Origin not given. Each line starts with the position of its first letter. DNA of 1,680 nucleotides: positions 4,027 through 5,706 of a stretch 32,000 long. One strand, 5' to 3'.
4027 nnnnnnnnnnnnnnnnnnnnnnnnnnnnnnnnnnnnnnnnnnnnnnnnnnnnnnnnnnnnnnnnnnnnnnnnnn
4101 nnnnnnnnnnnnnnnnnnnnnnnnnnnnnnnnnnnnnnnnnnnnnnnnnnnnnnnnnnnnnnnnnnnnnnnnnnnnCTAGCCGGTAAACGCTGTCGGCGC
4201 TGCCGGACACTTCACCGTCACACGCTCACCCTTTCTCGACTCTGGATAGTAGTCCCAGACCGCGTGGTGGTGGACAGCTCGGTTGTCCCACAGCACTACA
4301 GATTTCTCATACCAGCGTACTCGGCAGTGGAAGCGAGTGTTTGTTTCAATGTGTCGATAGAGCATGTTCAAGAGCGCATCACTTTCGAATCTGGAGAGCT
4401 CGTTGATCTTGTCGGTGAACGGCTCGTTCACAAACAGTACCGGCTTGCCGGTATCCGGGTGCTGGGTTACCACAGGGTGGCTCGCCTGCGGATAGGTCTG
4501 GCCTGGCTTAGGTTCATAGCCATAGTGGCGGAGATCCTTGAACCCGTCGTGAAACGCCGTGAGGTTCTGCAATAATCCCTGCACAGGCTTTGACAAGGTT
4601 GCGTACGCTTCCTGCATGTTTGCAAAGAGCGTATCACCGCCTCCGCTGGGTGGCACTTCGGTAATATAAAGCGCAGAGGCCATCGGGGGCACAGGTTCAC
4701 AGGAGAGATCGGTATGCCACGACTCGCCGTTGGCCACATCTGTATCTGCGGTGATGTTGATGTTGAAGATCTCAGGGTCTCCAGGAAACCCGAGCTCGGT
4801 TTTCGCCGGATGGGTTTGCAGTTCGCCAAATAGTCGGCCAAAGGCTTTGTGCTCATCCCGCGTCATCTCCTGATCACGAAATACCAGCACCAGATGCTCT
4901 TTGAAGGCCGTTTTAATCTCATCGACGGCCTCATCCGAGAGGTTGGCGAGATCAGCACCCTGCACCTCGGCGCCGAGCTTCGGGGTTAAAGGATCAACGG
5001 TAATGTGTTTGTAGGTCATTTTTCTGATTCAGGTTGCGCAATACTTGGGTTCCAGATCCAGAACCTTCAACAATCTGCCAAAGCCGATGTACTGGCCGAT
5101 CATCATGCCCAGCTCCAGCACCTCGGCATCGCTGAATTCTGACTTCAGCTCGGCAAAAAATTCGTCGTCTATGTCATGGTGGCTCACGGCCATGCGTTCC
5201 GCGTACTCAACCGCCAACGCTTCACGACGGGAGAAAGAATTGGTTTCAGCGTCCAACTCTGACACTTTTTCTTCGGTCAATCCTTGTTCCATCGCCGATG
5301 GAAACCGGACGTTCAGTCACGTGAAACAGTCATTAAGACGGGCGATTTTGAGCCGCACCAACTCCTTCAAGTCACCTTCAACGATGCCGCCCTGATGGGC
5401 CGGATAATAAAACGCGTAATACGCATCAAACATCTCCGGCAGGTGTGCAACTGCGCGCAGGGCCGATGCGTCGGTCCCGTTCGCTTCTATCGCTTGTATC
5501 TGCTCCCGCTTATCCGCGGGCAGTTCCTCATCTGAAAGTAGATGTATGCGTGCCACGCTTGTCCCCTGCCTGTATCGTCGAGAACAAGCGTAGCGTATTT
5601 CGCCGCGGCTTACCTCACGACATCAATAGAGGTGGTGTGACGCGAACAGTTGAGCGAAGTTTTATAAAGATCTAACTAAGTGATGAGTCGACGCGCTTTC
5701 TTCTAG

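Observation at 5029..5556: Candidate selenoprotein: AhpD/CMD-like gene with UGA exactly at the second Cys of CxxC plus a downstream SECIS-like hairpin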

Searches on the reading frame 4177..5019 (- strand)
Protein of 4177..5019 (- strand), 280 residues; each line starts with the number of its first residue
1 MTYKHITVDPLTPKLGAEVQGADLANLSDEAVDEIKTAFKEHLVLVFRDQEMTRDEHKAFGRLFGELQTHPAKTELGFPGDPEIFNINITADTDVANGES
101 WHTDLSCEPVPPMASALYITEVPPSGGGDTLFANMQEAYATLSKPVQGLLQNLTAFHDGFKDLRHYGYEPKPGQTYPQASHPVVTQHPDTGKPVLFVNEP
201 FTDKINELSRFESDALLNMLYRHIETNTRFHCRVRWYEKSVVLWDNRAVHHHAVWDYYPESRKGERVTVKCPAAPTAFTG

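Call 4: search_protein_families(library=pfam, proteins=[window:4177-5019:-], max_evalue=0.01)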
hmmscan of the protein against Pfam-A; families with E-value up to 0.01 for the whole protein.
window:4177-5019:- (280 aa): 1 family
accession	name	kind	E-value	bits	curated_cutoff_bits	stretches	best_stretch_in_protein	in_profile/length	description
PF02668.22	TauD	-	3.7e-60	204.5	27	1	8-268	2-267/267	Taurine catabolism dioxygenase TauD, TfdA family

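Call 5: search_protein_families(library=ncbifam, proteins=[window:4177-5019:-], max_evalue=0.01)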
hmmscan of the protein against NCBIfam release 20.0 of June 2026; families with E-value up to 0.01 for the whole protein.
window:4177-5019:- (280 aa): 3 families
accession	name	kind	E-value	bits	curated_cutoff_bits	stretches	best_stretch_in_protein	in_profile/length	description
NF007104.0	PRK09553.1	equivalog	4.4e-63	213.1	313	1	4-270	3-274/282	taurine dioxygenase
NF045815.1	Neo-PentlctneFsynPtlD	equivalog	2.6e-27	95.9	550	1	14-263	10-279/301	neopentalenolactone/pentalenolactone F synthase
NF049937.1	CMthFAOxDecarbScoE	equivalog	2.8e-25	89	400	1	13-270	9-284/295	(3R)-3-[(carboxymethyl)amino]fatty acid oxygenase/decarboxylase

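Call 13: find_encoding_contigs(protein=window:4177-5019:-, flank=10000, max_places=4)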
Protein window:4177-5019:- (280 aa): 2 contigs read that carry it; 1 place shown.
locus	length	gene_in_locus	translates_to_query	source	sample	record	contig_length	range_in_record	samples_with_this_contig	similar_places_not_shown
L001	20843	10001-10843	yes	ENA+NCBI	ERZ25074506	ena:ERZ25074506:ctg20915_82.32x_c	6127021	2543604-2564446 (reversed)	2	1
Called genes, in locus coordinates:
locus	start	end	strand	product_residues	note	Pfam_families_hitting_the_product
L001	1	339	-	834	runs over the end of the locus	PF13298:LigD_N, PF01068:DNA_ligase_A_M, PF04679:DNA_ligase_A_C, PF21686:LigD_Prim-Pol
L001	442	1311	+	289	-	PF02735:Ku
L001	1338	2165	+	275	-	PF00376:MerR (faint), PF13411:MerR_1, PF13432:TPR_16 (faint), PF00515:TPR_1 (faint), PF07719:TPR_2 (faint), PF13414:TPR_11, PF13431:TPR_17 (weak), PF13424:TPR_12 (weak), +4 more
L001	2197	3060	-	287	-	-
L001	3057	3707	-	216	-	PF13490:zf-HC2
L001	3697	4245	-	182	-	PF04542:Sigma70_r2, PF07638:Sigma70_ECF (weak), PF08281:Sigma70_r4_2, PF04545:Sigma70_r4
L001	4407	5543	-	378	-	PF01152:Bac_globin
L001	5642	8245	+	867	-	PF00486:Trans_reg_C, PF00515:TPR_1 (faint), PF07719:TPR_2 (faint), PF13181:TPR_8 (faint), PF13424:TPR_12 (weak), PF14559:TPR_19 (weak)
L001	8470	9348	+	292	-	PF07589:PEP_exosort_dom (weak)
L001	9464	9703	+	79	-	-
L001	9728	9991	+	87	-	-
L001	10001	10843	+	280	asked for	PF02668:TauD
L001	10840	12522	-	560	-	PF00528:BPD_transp_1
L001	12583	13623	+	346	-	PF00005:ABC_tran, PF13304:AAA_21 (faint), PF08402:TOBE_2 (weak)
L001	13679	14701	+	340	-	PF13531:SBP_bac_11, PF01547:SBP_bac_1, PF13416:SBP_bac_8, PF13343:SBP_bac_6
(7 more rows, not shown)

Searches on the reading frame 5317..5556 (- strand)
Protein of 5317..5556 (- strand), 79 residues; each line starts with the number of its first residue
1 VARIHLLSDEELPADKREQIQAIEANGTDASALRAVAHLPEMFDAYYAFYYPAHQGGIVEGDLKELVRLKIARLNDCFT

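Call 68: list_cluster_members(proteins=[window:5317-5556:-, window:5029-5292:-, P0038, P0043, P0036])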
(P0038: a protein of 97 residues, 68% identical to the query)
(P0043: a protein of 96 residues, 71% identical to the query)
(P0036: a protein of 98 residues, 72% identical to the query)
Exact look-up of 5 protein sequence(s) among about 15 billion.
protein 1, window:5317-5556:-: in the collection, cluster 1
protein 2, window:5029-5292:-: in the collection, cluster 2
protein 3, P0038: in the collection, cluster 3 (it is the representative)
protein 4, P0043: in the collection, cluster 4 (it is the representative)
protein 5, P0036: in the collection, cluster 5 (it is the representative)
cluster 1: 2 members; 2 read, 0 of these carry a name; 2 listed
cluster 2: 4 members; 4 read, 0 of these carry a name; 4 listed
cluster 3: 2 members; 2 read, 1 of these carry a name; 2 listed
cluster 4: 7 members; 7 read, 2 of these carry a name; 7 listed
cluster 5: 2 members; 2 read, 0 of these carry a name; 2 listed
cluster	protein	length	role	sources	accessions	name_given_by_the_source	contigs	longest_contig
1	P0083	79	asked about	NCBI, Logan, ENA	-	-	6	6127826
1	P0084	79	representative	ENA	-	-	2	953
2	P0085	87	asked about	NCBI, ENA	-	-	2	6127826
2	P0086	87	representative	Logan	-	-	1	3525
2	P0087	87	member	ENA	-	-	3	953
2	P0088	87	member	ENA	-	-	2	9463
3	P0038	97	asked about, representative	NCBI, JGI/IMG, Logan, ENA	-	alkylhydroperoxidase family enzyme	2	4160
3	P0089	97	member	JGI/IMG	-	-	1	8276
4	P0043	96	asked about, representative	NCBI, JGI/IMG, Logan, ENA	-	alkylhydroperoxidase family enzyme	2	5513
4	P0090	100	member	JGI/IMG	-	alkylhydroperoxidase family enzyme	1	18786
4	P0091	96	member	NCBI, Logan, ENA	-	-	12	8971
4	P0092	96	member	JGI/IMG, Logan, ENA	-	-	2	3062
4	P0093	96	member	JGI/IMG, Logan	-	-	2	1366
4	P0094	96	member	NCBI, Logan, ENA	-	-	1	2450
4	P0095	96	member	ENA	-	-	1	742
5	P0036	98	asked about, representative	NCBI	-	-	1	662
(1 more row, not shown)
